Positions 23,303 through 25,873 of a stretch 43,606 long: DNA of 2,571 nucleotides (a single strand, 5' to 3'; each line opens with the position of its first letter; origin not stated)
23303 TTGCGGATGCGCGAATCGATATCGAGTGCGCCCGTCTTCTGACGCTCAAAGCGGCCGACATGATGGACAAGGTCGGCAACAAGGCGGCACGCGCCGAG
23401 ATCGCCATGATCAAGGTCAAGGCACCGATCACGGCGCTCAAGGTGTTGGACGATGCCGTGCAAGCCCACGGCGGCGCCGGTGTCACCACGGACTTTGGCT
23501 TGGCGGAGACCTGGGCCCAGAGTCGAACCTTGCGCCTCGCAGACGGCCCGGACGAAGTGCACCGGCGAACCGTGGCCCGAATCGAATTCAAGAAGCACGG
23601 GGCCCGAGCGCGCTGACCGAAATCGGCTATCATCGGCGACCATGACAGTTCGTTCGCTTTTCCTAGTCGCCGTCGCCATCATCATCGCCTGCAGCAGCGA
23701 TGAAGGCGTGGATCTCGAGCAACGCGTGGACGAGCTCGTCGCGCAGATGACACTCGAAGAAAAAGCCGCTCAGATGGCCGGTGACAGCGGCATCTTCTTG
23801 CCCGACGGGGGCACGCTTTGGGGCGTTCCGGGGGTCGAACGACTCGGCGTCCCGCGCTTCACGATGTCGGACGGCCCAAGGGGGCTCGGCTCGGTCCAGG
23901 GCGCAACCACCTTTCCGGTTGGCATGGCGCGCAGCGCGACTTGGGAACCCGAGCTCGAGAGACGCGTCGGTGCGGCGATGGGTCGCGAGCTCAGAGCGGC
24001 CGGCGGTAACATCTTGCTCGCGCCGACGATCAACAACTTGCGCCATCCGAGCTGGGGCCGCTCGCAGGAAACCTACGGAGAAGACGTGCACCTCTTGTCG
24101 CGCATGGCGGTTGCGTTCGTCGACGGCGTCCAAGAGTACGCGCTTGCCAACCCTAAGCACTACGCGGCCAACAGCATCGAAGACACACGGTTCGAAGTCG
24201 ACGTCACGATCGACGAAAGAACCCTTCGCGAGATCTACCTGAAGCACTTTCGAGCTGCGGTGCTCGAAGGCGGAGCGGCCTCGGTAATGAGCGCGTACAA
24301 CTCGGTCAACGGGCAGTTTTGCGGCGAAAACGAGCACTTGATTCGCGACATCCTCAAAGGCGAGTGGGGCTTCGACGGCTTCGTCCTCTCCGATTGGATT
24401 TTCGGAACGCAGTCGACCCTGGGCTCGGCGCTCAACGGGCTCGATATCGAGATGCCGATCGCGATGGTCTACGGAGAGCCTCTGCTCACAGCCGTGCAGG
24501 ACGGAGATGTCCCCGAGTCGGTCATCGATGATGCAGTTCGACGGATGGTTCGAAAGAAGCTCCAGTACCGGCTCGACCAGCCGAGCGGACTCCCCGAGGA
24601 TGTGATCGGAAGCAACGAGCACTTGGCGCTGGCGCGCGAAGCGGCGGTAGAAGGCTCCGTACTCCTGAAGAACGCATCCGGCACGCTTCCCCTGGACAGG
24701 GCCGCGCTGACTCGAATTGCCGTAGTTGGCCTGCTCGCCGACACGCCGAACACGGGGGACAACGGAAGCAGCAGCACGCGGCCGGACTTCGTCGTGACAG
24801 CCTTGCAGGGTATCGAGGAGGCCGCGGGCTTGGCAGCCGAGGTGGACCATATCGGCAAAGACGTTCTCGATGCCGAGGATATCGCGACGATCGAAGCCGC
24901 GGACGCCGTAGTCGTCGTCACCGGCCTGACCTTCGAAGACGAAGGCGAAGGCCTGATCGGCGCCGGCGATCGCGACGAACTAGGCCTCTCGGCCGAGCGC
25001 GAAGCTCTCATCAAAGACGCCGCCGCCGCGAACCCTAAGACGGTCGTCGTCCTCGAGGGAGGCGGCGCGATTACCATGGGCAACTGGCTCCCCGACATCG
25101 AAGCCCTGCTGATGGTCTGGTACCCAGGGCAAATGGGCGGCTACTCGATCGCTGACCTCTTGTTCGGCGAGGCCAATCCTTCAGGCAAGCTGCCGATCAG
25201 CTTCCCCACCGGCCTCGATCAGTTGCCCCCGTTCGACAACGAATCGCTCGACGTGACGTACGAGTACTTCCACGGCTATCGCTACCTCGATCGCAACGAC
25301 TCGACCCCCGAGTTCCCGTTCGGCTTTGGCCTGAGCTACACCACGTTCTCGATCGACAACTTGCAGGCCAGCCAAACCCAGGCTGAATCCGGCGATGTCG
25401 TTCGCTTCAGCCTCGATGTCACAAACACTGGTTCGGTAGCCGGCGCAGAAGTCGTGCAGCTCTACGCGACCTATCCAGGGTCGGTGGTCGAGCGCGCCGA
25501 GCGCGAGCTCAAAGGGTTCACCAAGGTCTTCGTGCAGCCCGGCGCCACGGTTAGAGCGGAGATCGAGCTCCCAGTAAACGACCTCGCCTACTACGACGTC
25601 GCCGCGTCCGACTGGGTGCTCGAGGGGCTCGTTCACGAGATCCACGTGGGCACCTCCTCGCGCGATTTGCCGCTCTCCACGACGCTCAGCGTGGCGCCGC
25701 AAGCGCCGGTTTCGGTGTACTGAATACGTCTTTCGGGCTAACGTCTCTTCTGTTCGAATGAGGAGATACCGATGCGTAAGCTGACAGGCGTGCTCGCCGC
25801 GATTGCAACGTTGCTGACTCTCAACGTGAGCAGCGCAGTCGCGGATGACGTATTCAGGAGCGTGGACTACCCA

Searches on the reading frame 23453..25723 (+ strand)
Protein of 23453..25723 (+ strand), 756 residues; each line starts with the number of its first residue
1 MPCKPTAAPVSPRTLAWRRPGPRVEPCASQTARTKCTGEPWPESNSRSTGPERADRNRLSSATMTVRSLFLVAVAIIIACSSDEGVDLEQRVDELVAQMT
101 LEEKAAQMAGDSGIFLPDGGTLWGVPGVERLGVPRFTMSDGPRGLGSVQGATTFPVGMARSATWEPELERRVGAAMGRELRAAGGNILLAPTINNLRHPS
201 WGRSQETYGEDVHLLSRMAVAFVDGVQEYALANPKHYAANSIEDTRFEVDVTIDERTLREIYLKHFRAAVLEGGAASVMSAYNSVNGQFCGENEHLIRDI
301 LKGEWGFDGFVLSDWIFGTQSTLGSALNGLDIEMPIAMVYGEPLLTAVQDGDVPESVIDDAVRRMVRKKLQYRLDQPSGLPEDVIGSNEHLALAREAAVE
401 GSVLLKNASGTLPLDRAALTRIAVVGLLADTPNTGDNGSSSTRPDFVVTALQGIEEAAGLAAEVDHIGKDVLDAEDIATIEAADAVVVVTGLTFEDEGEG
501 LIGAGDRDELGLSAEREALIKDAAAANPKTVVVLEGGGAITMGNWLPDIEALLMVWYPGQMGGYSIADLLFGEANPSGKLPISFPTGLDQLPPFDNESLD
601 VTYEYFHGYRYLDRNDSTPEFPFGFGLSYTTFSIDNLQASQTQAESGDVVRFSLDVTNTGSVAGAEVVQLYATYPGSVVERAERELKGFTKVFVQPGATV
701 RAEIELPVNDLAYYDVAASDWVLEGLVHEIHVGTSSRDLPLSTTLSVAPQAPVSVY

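Call 48: search_protein_families(library=pfam, proteins=[window:23453-25723:+], max_evalue=0.00001)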
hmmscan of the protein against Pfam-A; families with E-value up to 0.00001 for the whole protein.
window:23453-25723:+ (756 aa): 3 families
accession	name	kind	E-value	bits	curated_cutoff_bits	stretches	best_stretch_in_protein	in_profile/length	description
PF01915.27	Glyco_hydro_3_C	-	2.6e-51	174.9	31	1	403-629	2-200/200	Glycosyl hydrolase family 3 C-terminal domain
PF00933.27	Glyco_hydro_3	-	7e-40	137.8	27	1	130-367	60-315/316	Glycosyl hydrolase family 3 N terminal domain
PF14310.12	Fn3-like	-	2.6e-23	82.4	25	1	666-736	1-71/71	Fibronectin type III-like domain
